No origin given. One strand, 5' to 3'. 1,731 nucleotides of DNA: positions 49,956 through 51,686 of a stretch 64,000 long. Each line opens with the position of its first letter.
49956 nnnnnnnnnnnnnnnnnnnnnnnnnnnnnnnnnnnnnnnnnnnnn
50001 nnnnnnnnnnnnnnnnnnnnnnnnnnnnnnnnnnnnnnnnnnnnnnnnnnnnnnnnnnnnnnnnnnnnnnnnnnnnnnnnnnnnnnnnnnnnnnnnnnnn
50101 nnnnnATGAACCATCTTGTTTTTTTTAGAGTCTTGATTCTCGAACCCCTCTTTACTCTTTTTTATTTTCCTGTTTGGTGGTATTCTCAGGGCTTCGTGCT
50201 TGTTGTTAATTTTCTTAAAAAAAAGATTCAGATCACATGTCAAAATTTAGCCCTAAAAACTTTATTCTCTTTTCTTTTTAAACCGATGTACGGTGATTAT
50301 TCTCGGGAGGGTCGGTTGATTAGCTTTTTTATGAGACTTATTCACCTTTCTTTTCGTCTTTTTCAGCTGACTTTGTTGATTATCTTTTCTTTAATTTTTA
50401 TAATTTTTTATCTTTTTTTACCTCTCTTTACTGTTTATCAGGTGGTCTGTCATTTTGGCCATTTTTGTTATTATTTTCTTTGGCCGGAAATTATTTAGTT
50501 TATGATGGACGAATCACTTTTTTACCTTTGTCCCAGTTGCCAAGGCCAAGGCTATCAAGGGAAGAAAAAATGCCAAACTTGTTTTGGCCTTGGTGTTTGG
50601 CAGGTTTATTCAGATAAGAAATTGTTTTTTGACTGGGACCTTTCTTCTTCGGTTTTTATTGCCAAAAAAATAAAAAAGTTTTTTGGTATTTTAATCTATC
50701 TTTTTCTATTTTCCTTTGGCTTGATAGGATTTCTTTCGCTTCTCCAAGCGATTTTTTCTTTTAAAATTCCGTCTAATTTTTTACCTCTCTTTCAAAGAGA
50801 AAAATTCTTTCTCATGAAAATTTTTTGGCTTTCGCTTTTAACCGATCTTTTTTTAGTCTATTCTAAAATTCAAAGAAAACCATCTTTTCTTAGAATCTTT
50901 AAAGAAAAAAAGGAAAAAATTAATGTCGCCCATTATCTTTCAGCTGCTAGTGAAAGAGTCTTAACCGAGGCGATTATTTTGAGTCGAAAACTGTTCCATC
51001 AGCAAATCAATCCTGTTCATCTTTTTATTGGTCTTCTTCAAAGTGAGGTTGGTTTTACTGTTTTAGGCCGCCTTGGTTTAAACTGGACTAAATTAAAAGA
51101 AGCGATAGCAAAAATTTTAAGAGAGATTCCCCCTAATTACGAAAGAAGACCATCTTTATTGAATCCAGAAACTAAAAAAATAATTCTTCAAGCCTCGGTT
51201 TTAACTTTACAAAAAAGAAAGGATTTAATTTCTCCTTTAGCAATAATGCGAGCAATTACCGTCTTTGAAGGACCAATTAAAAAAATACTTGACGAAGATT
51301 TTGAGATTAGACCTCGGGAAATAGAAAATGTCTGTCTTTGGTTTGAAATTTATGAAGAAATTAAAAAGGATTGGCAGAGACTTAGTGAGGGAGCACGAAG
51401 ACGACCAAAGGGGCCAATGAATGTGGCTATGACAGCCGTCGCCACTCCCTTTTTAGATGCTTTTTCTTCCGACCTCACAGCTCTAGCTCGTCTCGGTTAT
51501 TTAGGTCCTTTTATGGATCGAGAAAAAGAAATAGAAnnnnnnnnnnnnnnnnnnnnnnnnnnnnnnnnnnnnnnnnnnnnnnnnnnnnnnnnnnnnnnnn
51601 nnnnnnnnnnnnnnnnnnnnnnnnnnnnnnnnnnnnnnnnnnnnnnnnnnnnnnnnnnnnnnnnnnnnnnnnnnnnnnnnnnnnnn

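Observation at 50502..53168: ClpC-like chaperone with an N-terminal zinc ribbon, two transmembrane helices and a degenerate D1 Walker B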

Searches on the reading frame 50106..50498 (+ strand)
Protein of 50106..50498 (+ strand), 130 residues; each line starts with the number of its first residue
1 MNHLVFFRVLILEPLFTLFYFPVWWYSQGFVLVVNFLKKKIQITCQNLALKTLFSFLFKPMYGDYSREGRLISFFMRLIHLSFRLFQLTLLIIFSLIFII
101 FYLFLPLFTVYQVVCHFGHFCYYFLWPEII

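Call 3: search_protein_families(library=pfam, proteins=[window:50106-50498:+], max_evalue=0.01)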
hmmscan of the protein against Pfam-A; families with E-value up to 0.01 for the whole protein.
window:50106-50498:+ (130 aa): 0 families

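Call 4: search_protein_families(library=ncbifam, proteins=[window:50106-50498:+], max_evalue=0.01)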
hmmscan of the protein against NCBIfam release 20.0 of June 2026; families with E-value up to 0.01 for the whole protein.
window:50106-50498:+ (130 aa): 0 families

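Call 24: find_homologous_proteins(query=window:50106-50498:+, max_evalue=0.001)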
Query window:50106-50498:+ (130 aa): 18 proteins with E <= 0.001 among 58 candidates.
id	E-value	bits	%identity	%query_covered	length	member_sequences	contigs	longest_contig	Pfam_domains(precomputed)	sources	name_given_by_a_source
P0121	5.8e-77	275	100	100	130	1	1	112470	-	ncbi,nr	ncbi:MAG: hypothetical protein N2259_03125 [Patescibacteria group bacterium]|nr:hypothetical protein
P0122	3.3e-52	195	71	100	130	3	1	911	-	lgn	-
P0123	1.2e-48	183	70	92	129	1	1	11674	-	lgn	-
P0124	9.6e-33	132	48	100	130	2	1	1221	-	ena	-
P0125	7.3e-30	122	49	100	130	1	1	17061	-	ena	-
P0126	2.2e-29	121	52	93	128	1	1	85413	-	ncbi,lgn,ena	-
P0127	4.0e-29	120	50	100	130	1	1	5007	-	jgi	jgi:hypothetical protein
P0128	3.2e-27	114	48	100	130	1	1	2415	-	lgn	-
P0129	8.7e-26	109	44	97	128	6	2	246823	-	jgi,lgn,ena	-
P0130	9.6e-21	93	45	56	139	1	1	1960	-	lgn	-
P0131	9.9e-20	89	45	79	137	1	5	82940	-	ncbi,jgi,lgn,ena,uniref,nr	ncbi:MAG: hypothetical protein COY66_02255 [Candidatus Kerfeldbacteria bacterium CG_4_10_14_0_8_um_f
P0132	1.1e-17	83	43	87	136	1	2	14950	-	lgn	-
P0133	2.0e-14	72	36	81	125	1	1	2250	-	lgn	-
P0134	4.4e-14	71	41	84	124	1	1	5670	-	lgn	-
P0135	7.8e-13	67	43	62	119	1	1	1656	-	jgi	jgi:hypothetical protein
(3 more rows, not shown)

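Call 33: predict_structure(alignment_id=A3)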
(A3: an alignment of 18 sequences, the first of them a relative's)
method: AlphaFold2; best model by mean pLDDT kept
length: 130 residues; sequences in the alignment: 18
mean_pLDDT: 82.0   pTM: 0.57
mean pLDDT of the five models: 82.0, 80.4, 80.2, 78.8, 78.3
residues with pLDDT >= 90: 26; 70-90: 90; 50-70: 9; < 50: 5
segments of 3 or more residues with pLDDT < 50: 126-130
pLDDT, mean of each block of 10 residues (from residue 1): 77 82 82 90 81 82 87 91 91 92 86 77 52
secondary structure, 60 per line:
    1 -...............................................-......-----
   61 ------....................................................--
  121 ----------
elements in order: H2-48 H50-55 H67-118
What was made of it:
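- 50106..50498 (+): orf130: conserved small membrane partner protein (NCBI MCX7779204.1, hypothetical). AF2 helical hairpin, pLDDT 82 (call 33).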

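Call 34: search_protein_families(library=pfam, proteins=[window:50106-50498:+], max_evalue=10)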
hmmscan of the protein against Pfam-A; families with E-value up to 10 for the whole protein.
window:50106-50498:+ (130 aa): 0 families

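Call 38: find_homologous_proteins(query=A4, max_evalue=0.001)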
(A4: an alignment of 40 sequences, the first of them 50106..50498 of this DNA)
Query A4 (40 sequences) (130 aa, profile of the alignment): 891 proteins with E <= 0.001 among 8000 candidates; the best 120 are listed.
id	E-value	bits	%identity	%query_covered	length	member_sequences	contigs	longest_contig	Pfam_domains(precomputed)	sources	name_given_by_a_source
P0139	6.8e-42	160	37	72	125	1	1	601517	-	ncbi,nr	ncbi:MAG: hypothetical protein HUU49_01640 [Candidatus Buchananbacteria bacterium]|nr:hypothetical p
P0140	1.6e-41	159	32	89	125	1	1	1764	-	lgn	-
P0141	1.3e-40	156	37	80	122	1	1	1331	-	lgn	-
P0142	1.2e-39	153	38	76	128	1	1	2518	-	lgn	-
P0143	3.9e-39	151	37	78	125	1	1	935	-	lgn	-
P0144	4.0e-39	151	34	87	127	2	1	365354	-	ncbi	ncbi:MAG: hypothetical protein ACOZBH_03760 [Patescibacteria group bacterium]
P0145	4.1e-39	151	38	84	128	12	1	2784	-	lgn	-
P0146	1.9e-38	149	42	82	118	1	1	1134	-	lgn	-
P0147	2.5e-38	148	36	85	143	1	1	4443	-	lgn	-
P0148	2.5e-38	148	35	88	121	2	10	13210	-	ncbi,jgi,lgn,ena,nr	ncbi:MAG: hypothetical protein COY82_00825 [Parcubacteria group bacterium CG_4_10_14_0_8_um_filter_3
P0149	3.7e-38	148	31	85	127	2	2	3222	-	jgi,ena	-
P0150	5.2e-38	147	37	88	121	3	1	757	-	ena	-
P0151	6.3e-38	147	33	77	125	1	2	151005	-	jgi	jgi:hypothetical protein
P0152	1.5e-37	146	33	85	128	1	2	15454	-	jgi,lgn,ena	-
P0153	1.6e-37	146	37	86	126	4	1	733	-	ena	-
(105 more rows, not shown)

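Call 50: fold_search(model_id=the predicted structure, library=pdb)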
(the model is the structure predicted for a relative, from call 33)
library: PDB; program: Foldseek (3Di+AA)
matches with E <= 10: 51; with E <= 0.001: 0
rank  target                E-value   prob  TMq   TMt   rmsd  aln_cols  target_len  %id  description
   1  7q3g_A                2.2e+00  0.14  0.28  0.09  24.1       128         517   16  Pentameric ligand-gated ion channel, DeCLIC at pH 7 with 10 mM Ca2+ (released 2022-11-16)
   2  7upq_B                3.4e+00  0.30  0.37  0.55   4.1        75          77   13  Crystal structure of designed heterotrimeric assembly DHT03_1arm_A21/B/C (released 2022-12-14)
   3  5j9t_D                3.4e+00  0.20  0.42  0.45   7.7       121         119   14  Crystal structure of the NuA4 core complex (released 2016-10-26)
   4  8ga8_L                3.6e+00  0.06  0.24  0.24   9.0       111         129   14  Structure of the yeast (HDAC) Rpd3L complex (released 2023-07-12)
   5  6o30_A                4.3e+00  0.51  0.60  0.15   3.5       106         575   12  Lipid A transporter MsbA from Salmonella typhimurium (released 2019-06-12)
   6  6b87_B                4.6e+00  0.33  0.45  0.58   4.5        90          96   18  Crystal structure of transmembrane protein TMHC2_E (released 2018-03-14)
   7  8gl8_C                4.6e+00  0.18  0.37  0.29   5.6       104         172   12  The Type 9 Secretion System Extended Translocon - SprA-PorV-PPI-RemZ-SkpA-SprE complex (released 2024-01-31)
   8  8gl8_E                5.5e+00  0.18  0.42  0.37   5.3       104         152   13  The Type 9 Secretion System Extended Translocon - SprA-PorV-PPI-RemZ-SkpA-SprE complex (released 2024-01-31)
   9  2b5u_A                5.8e+00  0.14  0.32  0.11   4.4        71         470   17  Crystal Structure Of Colicin E3 V206C Mutant In Complex With Its Immunity Protein (released 2006-11-07)
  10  6msq_A                5.8e+00  0.12  0.31  0.48   5.0        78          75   13  Crystal structure of pRO-2.3 (released 2019-05-08)
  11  3u0c_A                5.8e+00  0.07  0.24  0.21  15.4       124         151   10  Crystal structure of N-terminal region of Type III Secretion First Translocator IpaB (residues 74-224) (released 2012-02-15)
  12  7ui9_k                6.2e+00  0.06  0.23  0.27  12.6        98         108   15  Core Mediator-PICearly (Copy A) (released 2023-02-15)
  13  6msq_B                6.6e+00  0.20  0.36  0.58   3.8        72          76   12  Crystal structure of pRO-2.3 (released 2019-05-08)
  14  2f1m_D                6.6e+00  0.09  0.25  0.18   6.4        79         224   13  Conformational flexibility in the multidrug efflux system protein AcrA (released 2006-03-21)
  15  5j9w_H                7.0e+00  0.13  0.43  0.47   7.0       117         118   13  Crystal structure of the NuA4 core complex (released 2016-10-26)
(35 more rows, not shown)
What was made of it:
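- Tried and rejected: The best PDB hit has E = 2.2, so nothing is significant (call 50).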

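Call 59: search_protein_families(library=padloc, proteins=[window:50106-50498:+], max_evalue=0.001)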
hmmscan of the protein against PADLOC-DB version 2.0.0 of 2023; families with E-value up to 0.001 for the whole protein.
window:50106-50498:+ (130 aa): 0 families

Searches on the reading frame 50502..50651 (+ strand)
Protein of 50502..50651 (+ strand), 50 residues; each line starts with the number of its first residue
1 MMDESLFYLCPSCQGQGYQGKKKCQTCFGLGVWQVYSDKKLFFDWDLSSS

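Call 34: search_protein_families(library=pfam, proteins=[window:50502-50651:+], max_evalue=10)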
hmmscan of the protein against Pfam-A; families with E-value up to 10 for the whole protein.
window:50502-50651:+ (50 aa): 5 families
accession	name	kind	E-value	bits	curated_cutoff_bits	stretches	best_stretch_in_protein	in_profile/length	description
PF00684.25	DnaJ_CXXCXGXG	-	8e-05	23.3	32.7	1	10-29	1-63/65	DnaJ central domain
PF11682.14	Zn_ribbon_11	-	0.0024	17.9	24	1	6-27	4-24/37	Probable zinc-ribbon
PF17302.8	DUF5351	-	0.064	14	27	1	10-31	1-27/29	Family of unknown function (DUF5351)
PF20833.2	RNase_E_G_Thio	-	0.43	11.2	26.8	1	10-18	2-10/86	RNase E/G, Thioredoxin-like domain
PF21002.2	TMEM106_N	-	1.6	9.8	24.5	1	7-22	54-69/91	Transmembrane protein 106 N-terminal region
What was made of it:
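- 50529..50594 (+): DnaJ-CR-type zinc knuckle, two CxxCxGxG motifs (aa 10-31). Best Pfam hit is DnaJ_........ at E = 8e-5, 23.3 bits, below the 32.7 cutoff (call 34).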

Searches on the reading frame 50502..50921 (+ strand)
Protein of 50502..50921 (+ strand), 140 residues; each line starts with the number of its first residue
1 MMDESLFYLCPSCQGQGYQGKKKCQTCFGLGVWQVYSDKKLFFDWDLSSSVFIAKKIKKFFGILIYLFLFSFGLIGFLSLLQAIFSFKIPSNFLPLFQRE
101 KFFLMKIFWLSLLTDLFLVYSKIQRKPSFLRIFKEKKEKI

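Call 34: search_protein_families(library=pfam, proteins=[window:50502-50921:+], max_evalue=10)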
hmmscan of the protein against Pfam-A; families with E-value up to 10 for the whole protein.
window:50502-50921:+ (140 aa): 3 families
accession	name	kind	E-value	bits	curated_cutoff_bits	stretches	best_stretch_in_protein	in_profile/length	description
PF00684.25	DnaJ_CXXCXGXG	-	0.00066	20.3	32.7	1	10-29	44-63/65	DnaJ central domain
PF11682.14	Zn_ribbon_11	-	0.021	14.9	24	1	6-27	4-24/37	Probable zinc-ribbon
PF03419.18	Peptidase_U4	-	0.13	12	28.4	1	51-126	76-133/284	Sporulation factor SpoIIGA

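Call 44: search_protein_representatives(protein=window:50502-50921:+)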
Query: 140 residues. Proteins with E-value up to 0.001 (for the whole library): 50; up to 1e-10: 5; up to 1e-30: 0. The best 50 are listed.
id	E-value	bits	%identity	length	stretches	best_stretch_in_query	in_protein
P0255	6.1e-21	91.5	41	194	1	5-133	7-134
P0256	8.3e-12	61.9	38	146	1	4-121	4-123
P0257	2.3e-11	60.4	37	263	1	9-133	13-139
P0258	3.1e-11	60.0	36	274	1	6-128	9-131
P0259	8.0e-11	58.7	30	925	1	6-121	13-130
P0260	3.7e-10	56.5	36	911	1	5-134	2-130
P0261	4.6e-10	56.2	34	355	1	7-131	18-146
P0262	1.1e-09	55.0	34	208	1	6-133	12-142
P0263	1.9e-09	54.2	29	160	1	3-122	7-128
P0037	6.5e-09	52.5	38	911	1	7-122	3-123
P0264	9.5e-09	52.0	25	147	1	6-134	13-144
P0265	3.0e-08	50.3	39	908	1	7-121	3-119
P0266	3.2e-08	50.3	30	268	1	5-127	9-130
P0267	5.3e-08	49.5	33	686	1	7-132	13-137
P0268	2.4e-07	47.4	34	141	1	6-125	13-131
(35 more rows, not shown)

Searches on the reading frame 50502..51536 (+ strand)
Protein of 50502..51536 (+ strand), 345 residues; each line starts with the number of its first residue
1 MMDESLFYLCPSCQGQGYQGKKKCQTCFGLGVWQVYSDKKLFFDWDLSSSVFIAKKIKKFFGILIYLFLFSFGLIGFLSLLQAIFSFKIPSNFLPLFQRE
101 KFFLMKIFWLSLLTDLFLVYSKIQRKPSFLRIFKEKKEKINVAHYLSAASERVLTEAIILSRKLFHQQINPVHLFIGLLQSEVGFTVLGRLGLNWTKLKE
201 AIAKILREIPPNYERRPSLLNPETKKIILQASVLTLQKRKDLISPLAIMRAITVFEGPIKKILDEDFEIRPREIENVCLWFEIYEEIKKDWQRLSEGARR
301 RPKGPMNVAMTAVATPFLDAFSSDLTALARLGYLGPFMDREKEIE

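Call 20: find_related_loci(query=A2, collection=genome_contigs, flank=6000)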
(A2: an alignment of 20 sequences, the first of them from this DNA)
Query A2 (345 aa) in genome_contigs; peptide patterns used: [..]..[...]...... (x = any residue, [..] = any of these).
358 stretches matched a pattern; 333 encode a relative of the query (tblastn E <= 1e-3); the best 80 are kept; 80 distinct loci.
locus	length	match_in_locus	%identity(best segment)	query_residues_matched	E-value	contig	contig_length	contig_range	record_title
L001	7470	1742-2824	37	1-345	2e-68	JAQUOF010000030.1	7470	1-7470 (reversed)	MAG: Patescibacteria group bacterium isolate STD1_195 NODE_32356_length_7470_cov_16.858369_Sandtown_D1, whole genome sho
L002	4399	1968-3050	37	1-345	3e-67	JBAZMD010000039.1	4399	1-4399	MAG: Patescibacteria group bacterium isolate SO_2017_LW4_32 scaffold_9420_c1_LW137-91_2017, whole genome shotgun sequenc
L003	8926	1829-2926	37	7-345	2e-65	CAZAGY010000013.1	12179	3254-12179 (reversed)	MAG TPA_asm: uncultured Gammaproteobacteria bacterium isolate SRP178699_co1_485 genome assembly, contig: NODE_7039_lengt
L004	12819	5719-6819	33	7-345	1e-63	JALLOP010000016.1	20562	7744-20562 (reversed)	Patescibacteria group bacterium AH-259-L07 AH-259-L07_NODE_16, whole genome shotgun sequence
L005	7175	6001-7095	37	7-345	8e-65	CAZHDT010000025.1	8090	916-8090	MAG TPA_asm: uncultured Gammaproteobacteria bacterium isolate SRP178699_co1_236 genome assembly, contig: NODE_12651_leng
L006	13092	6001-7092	35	7-345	4e-63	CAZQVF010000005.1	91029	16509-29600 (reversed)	MAG TPA_asm: uncultured Gammaproteobacteria bacterium isolate SRP077602_co2_149 genome assembly, contig: NODE_325_length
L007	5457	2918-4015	35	7-345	1e-62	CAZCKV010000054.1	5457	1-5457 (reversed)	MAG TPA_asm: uncultured Gammaproteobacteria bacterium isolate SRP178699_co1_504 genome assembly, contig: NODE_22117_leng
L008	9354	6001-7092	35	7-345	2e-61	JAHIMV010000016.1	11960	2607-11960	MAG: Patescibacteria group bacterium isolate KR13_N2.mb.83 KR13_N2.mb.83_k141_48672, whole genome shotgun sequence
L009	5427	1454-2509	38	9-343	2e-61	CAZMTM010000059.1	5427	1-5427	MAG TPA_asm: uncultured Gammaproteobacteria bacterium isolate binchicken_co34_245 genome assembly, contig: NODE_27425_le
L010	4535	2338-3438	33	7-345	9e-60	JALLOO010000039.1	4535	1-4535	Patescibacteria group bacterium AH-259-L05 AH-259-L05_NODE_39, whole genome shotgun sequence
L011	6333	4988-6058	36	5-345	8e-59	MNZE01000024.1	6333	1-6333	MAG: Parcubacteria group bacterium CG2_30_36_38 cg2_3.0_scaffold_12978_c, whole genome shotgun sequence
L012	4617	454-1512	35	7-343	1e-58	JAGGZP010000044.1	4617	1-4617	MAG: bacterium isolate AUK207 PB_MBMC_161_c_000000000072, whole genome shotgun sequence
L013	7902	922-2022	36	7-345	1e-57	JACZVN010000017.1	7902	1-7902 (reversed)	MAG: Patescibacteria group bacterium isolate B18T3L11 B18T3L11_NODE11473, whole genome shotgun sequence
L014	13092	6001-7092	35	7-343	3e-57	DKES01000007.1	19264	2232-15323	MAG TPA_asm: Patescibacteria group bacterium UBA6816 UBA6816_contig_28163, whole genome shotgun sequence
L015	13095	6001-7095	35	7-345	4e-57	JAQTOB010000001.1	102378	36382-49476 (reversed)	MAG: Patescibacteria group bacterium isolate STA_78 NODE_403_length_102378_cov_6.019970_Sandtown_A, whole genome shotgun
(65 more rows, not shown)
